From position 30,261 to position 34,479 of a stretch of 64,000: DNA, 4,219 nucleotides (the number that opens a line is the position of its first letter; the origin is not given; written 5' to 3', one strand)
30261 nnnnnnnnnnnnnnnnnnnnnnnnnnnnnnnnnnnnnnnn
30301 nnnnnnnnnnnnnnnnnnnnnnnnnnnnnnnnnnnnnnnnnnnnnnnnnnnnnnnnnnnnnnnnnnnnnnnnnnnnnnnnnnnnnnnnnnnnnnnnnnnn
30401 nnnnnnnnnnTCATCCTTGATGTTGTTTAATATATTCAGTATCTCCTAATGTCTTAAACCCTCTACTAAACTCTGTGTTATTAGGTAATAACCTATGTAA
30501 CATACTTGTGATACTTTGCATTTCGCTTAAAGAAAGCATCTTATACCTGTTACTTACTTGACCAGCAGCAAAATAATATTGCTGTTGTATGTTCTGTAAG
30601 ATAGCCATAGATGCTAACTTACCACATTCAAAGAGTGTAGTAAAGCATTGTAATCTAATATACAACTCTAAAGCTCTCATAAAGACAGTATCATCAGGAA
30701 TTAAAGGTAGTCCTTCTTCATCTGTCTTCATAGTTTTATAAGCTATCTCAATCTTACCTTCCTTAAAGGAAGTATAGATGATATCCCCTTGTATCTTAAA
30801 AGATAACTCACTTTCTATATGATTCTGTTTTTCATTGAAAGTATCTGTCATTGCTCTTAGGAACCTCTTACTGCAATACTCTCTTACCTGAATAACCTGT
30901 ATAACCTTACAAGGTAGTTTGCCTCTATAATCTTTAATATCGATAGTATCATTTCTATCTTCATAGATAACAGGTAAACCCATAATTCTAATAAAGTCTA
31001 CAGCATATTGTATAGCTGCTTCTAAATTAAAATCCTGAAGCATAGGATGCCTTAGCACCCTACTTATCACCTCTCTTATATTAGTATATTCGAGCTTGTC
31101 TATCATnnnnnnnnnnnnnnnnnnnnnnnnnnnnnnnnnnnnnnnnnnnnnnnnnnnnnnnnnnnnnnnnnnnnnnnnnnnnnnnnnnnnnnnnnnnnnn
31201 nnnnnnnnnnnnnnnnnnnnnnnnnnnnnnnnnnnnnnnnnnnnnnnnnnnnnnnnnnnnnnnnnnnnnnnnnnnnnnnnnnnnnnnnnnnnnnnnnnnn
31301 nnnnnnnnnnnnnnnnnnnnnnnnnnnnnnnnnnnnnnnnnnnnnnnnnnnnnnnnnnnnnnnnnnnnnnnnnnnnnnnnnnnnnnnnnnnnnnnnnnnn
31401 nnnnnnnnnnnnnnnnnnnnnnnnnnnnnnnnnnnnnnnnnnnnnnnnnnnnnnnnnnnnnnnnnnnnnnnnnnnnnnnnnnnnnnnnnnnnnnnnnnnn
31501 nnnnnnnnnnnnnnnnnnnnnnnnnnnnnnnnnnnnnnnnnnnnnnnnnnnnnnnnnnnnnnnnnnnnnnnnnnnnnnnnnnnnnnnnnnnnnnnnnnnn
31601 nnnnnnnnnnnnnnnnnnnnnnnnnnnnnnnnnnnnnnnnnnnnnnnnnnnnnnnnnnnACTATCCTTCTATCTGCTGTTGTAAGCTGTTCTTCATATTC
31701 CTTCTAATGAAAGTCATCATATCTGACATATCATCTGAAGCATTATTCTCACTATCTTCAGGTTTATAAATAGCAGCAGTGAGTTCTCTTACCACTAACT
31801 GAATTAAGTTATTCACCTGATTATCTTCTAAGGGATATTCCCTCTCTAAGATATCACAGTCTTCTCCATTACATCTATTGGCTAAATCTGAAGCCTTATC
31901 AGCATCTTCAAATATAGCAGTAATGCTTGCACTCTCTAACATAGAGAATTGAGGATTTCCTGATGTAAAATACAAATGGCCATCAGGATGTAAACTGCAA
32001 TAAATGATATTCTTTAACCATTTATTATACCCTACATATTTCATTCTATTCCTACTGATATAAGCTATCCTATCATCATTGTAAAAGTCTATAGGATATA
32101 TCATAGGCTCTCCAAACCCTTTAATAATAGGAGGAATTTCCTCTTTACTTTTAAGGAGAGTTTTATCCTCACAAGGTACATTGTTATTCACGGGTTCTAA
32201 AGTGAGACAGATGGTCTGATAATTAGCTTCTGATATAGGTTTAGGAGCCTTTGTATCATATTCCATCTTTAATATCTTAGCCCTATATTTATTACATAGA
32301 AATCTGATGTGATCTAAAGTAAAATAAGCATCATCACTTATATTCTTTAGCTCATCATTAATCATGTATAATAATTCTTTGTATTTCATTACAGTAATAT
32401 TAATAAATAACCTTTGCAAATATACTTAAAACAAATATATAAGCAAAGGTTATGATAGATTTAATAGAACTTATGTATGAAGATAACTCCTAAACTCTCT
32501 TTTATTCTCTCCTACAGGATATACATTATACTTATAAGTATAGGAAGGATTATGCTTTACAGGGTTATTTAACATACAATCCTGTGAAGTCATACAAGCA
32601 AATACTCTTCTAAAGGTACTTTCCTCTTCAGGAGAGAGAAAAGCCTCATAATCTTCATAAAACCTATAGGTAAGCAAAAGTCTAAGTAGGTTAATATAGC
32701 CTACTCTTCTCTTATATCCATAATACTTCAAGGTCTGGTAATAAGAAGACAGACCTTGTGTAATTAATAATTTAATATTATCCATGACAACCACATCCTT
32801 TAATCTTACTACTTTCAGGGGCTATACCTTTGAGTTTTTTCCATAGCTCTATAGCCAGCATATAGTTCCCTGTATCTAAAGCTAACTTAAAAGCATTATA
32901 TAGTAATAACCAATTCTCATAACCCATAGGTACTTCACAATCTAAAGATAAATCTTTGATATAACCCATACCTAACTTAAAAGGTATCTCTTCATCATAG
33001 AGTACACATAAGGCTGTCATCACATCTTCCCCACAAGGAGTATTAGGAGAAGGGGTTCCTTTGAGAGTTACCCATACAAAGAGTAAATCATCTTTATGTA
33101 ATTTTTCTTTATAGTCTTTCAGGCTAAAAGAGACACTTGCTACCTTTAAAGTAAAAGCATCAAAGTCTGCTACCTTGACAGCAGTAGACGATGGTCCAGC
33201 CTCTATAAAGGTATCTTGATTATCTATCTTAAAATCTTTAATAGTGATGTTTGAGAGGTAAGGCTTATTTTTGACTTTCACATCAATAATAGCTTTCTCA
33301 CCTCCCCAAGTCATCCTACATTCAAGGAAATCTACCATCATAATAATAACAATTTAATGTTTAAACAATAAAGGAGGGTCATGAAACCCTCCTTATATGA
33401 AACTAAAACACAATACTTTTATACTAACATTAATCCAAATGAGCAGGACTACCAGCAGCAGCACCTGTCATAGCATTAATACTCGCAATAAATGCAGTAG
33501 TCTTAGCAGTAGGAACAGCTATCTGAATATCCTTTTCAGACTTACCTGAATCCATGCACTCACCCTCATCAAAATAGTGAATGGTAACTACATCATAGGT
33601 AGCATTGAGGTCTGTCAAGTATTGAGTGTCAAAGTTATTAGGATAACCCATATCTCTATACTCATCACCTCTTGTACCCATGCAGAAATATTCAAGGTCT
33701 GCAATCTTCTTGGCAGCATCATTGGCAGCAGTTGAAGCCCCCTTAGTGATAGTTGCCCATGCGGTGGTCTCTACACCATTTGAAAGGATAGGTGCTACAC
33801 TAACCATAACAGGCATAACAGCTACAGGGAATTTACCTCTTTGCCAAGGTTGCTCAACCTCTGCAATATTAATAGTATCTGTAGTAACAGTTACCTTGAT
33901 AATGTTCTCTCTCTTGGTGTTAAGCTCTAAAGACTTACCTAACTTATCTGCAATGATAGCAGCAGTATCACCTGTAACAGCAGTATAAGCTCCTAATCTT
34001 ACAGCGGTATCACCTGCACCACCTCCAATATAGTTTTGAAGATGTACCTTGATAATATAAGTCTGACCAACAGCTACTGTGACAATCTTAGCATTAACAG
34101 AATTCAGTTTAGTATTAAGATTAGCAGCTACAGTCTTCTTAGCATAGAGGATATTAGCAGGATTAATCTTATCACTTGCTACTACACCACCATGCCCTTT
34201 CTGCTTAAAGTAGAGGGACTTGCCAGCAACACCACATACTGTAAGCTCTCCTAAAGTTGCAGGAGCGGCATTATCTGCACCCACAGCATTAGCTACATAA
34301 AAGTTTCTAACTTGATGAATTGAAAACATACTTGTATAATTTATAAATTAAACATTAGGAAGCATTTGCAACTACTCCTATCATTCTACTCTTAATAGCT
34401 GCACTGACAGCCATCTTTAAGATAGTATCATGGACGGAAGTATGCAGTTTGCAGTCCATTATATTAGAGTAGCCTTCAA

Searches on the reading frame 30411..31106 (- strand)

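Call 91: search_protein_families(library=pfam, proteins=[window:30411-31106:-], max_evalue=0.001)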
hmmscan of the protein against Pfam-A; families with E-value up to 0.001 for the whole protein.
window:30411-31106:- (231 aa): 1 family
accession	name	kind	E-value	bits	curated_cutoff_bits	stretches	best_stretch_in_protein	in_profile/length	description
PF24228.1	CrAss_Ring_1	-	5.9e-66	223.1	27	2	82-228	124-269/272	Phage tail ring protein 1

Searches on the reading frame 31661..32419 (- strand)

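Call 91: search_protein_families(library=pfam, proteins=[window:31661-32419:-], max_evalue=0.001)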
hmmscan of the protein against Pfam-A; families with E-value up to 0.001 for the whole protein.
window:31661-32419:- (252 aa): 1 family
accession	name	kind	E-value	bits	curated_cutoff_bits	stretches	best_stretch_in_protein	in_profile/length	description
PF25702.1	CrAss_Ring_2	-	4.2e-51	174.1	27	1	15-231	1-210/210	Phage tail ring protein 2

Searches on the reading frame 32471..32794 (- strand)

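Call 91: search_protein_families(library=pfam, proteins=[window:32471-32794:-], max_evalue=0.001)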
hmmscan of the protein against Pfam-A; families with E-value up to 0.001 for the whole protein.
window:32471-32794:- (107 aa): 0 families

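Call 94: search_protein_families(library=pfam, proteins=[window:32471-32794:-], max_evalue=10)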
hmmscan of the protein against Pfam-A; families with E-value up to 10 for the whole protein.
window:32471-32794:- (107 aa): 2 families
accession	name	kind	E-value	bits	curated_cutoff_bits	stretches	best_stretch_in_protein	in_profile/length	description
PF25711.1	crAss_THB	-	0.0013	19.1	27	1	4-84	1-81/113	Crassvirus tail hub protein B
PF10593.14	Z1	-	0.088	12.8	25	1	19-71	162-210/228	Z1 domain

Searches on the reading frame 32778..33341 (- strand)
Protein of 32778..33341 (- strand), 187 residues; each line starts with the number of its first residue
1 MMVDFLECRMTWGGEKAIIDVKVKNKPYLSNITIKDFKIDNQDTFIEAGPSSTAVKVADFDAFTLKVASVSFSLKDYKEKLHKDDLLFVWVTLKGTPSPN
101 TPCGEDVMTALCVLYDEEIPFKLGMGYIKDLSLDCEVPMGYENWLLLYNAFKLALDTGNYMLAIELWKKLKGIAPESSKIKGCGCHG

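Call 91: search_protein_families(library=pfam, proteins=[window:32778-33341:-], max_evalue=0.001)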
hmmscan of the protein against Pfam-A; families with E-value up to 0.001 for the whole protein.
window:32778-33341:- (187 aa): 1 family
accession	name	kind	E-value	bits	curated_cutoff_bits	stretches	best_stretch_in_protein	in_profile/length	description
PF25724.1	crAss_THA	-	3.1e-36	125.3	27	1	4-171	2-169/182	Crassvirus tail hub protein A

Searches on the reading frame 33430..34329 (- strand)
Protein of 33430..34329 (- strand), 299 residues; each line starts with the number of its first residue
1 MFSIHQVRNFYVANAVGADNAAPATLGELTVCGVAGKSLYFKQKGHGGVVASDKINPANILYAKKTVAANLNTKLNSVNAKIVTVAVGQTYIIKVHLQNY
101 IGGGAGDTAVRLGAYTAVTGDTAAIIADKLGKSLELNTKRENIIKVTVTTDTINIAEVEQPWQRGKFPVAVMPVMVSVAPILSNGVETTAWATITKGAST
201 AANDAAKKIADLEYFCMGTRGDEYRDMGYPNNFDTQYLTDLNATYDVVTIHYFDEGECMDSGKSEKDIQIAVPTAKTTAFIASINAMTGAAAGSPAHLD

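Call 91: search_protein_families(library=pfam, proteins=[window:33430-34329:-], max_evalue=0.001)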
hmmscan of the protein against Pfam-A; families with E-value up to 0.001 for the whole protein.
window:33430-34329:- (299 aa): 1 family
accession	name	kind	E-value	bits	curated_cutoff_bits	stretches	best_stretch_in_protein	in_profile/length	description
PF25650.1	crAss_AuxCP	-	3.1e-65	221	27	2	140-289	171-320/329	Bacteriophage crAss001 auxiliary capsid protein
